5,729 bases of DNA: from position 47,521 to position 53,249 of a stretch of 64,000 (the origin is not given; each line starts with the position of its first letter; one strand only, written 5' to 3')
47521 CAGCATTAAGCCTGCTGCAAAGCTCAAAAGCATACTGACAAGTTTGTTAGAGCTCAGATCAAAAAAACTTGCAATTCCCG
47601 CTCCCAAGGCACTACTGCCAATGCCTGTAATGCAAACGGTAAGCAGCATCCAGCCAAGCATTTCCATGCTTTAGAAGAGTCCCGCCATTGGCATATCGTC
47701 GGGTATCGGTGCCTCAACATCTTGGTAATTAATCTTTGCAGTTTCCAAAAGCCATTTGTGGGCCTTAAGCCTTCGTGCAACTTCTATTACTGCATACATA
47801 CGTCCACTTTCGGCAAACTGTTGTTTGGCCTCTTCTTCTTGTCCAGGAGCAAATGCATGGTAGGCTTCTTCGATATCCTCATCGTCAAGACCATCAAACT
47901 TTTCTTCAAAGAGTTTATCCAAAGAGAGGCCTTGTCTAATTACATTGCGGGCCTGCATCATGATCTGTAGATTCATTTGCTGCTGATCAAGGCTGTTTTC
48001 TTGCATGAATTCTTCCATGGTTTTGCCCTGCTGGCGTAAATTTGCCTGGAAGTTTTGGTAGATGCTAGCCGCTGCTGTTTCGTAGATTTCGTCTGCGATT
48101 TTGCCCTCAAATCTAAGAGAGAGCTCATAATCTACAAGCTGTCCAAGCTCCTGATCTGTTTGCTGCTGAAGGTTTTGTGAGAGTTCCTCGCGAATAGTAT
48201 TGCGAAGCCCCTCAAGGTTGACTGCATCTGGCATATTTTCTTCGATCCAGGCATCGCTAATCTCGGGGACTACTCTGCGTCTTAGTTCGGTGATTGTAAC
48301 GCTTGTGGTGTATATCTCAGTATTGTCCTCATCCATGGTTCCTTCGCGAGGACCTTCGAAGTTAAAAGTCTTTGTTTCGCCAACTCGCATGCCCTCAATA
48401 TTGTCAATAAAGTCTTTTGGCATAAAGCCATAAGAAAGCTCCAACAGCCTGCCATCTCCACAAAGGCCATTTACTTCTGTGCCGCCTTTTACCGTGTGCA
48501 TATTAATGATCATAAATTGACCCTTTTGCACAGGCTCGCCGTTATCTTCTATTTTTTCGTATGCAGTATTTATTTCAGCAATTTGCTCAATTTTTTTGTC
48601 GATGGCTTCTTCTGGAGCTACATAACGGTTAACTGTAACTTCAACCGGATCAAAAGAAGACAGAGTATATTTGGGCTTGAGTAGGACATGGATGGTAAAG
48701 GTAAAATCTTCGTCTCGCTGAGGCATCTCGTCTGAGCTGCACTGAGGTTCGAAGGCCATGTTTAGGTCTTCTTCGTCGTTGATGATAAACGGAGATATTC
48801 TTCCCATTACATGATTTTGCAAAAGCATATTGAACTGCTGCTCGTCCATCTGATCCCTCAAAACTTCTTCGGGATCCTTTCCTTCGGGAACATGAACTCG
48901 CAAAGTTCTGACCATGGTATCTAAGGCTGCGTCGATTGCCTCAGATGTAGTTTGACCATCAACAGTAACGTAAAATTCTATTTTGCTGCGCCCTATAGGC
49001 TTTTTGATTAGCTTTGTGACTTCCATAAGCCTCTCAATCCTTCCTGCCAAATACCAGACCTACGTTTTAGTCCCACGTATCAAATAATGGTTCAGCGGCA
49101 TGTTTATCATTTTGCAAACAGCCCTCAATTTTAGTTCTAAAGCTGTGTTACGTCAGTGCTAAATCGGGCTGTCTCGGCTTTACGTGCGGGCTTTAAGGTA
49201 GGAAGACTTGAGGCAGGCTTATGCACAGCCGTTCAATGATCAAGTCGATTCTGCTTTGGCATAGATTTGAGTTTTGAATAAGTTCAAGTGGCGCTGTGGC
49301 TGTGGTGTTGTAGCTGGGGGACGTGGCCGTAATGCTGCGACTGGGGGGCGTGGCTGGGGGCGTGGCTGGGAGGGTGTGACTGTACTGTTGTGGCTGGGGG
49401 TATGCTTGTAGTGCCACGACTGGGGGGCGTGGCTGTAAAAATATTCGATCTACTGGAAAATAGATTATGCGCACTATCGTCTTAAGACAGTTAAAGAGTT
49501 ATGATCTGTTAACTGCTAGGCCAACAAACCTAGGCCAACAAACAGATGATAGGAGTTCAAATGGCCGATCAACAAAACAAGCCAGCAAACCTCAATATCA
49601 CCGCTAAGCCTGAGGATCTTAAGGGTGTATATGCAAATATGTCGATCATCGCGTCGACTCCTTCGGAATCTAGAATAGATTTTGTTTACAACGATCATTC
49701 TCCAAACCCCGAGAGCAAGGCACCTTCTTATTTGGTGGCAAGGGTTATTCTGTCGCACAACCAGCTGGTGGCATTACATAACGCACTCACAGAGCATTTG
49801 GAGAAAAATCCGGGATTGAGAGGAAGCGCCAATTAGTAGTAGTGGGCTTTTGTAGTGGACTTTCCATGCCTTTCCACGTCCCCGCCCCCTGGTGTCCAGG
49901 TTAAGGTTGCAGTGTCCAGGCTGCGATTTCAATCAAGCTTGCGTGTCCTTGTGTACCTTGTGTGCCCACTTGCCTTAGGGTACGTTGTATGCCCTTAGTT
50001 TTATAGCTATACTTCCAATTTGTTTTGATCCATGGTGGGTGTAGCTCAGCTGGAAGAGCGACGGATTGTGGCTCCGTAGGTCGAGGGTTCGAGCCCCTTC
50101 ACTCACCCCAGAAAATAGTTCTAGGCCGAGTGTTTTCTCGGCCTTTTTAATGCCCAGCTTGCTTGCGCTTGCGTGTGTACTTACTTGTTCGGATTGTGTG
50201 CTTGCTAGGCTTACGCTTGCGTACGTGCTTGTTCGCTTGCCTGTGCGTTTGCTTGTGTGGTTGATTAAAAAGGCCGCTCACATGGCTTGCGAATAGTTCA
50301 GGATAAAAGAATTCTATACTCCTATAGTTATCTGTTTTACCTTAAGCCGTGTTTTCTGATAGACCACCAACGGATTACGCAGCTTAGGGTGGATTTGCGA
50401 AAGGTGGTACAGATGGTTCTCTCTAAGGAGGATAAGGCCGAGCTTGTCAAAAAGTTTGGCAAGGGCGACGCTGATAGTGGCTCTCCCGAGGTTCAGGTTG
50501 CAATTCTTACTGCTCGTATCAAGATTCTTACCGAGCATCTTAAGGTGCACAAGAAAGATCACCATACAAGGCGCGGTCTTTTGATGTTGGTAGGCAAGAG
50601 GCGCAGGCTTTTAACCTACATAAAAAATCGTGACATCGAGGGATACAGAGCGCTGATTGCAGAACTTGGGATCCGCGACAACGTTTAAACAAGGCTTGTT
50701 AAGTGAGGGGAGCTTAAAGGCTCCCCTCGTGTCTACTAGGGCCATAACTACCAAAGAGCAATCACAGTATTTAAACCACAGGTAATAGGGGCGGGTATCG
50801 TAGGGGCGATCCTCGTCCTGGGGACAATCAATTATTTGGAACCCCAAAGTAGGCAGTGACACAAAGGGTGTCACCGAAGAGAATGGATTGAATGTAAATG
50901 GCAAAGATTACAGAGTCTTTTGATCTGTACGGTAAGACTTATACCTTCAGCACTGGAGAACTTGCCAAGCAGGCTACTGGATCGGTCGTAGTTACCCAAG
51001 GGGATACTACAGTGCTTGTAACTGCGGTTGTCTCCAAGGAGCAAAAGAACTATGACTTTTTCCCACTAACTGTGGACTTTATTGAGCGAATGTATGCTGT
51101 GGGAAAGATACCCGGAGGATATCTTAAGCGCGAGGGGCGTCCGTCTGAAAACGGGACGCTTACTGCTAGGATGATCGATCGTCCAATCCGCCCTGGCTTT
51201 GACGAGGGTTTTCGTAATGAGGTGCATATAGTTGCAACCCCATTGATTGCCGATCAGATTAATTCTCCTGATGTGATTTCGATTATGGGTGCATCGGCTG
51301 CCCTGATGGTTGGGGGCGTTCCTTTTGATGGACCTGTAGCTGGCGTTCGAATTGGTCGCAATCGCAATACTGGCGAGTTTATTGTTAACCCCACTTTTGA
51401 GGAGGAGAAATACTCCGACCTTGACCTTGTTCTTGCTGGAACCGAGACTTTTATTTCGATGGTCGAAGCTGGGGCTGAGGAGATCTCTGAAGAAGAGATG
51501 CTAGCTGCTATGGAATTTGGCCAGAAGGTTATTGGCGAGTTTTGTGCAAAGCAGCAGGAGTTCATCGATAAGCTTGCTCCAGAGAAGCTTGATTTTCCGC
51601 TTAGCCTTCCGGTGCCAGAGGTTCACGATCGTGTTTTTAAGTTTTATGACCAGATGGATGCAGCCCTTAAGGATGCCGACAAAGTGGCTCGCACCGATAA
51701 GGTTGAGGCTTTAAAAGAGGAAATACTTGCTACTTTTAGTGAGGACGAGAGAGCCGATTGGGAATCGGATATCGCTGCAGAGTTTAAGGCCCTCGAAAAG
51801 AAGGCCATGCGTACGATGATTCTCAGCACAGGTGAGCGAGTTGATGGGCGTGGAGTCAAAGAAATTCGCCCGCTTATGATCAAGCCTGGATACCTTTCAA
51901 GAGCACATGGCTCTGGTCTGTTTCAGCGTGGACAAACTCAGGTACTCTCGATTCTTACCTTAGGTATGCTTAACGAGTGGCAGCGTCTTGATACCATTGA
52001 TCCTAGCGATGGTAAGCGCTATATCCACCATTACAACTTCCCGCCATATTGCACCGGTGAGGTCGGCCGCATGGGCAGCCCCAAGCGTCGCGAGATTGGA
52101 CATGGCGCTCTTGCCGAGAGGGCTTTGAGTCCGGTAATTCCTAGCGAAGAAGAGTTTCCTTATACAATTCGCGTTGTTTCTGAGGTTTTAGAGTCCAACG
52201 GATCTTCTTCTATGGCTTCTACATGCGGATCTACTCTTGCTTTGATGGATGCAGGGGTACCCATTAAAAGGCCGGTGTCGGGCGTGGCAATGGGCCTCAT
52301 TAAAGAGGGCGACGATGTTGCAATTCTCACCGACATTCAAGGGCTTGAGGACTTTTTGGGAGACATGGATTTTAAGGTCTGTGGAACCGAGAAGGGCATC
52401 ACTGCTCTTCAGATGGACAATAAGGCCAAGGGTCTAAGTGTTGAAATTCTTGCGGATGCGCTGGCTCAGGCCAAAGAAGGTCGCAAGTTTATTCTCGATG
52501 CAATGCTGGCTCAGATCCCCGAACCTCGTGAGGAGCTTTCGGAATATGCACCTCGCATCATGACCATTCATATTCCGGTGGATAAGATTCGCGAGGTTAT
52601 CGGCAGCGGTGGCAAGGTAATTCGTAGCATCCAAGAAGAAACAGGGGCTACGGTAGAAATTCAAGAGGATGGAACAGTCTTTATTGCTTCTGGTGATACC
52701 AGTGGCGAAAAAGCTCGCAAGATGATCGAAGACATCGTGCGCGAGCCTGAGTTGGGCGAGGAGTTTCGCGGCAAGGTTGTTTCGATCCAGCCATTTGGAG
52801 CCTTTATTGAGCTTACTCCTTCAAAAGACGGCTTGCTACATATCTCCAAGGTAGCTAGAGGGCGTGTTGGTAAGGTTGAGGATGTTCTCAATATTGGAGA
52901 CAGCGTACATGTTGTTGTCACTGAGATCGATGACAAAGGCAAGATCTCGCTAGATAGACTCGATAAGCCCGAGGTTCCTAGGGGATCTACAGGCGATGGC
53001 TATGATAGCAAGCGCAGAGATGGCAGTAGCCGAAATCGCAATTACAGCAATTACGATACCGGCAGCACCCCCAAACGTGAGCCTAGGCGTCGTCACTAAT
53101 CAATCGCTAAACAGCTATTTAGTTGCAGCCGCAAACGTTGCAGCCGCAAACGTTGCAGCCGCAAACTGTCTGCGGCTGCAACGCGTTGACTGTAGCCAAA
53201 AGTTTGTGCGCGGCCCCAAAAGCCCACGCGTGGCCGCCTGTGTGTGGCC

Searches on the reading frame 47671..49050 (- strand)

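Call 87: search_protein_families(library=pfam, proteins=[window:47671-49050:-], max_evalue=0.00001)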
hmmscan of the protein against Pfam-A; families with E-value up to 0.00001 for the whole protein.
window:47671-49050:- (459 aa): 2 families
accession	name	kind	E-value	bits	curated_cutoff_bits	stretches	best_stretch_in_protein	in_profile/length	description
PF05698.19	Trigger_C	-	2.1e-13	51.1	22.7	1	279-436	2-162/162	Bacterial trigger factor protein (TF) C-terminus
PF05697.18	Trigger_N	-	2.3e-12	47.8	22.2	1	20-157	9-144/144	Bacterial trigger factor protein (TF)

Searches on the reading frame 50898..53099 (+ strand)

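Call 87: search_protein_families(library=pfam, proteins=[window:50898-53099:+], max_evalue=0.00001)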
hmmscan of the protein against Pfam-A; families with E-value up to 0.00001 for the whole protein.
window:50898-53099:+ (733 aa): 5 families
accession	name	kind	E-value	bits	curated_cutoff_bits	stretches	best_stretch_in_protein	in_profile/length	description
PF01138.27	RNase_PH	-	3.5e-58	196.1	25.5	2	322-455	1-130/130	3' exoribonuclease family, domain 1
PF03725.20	RNase_PH_C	-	2.5e-20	72.6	20.8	1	145-210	1-66/67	3' exoribonuclease family, domain 2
PF00575.29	S1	-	6e-15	55.8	22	1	616-685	1-71/74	S1 RNA binding domain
PF03726.19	PNPase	-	8.1e-13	49.1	24.6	1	249-318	10-80/81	Polyribonucleotide nucleotidyltransferase, RNA binding domain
PF00013.35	KH_1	-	2.5e-11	43.6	21.5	1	555-612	2-66/66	KH domain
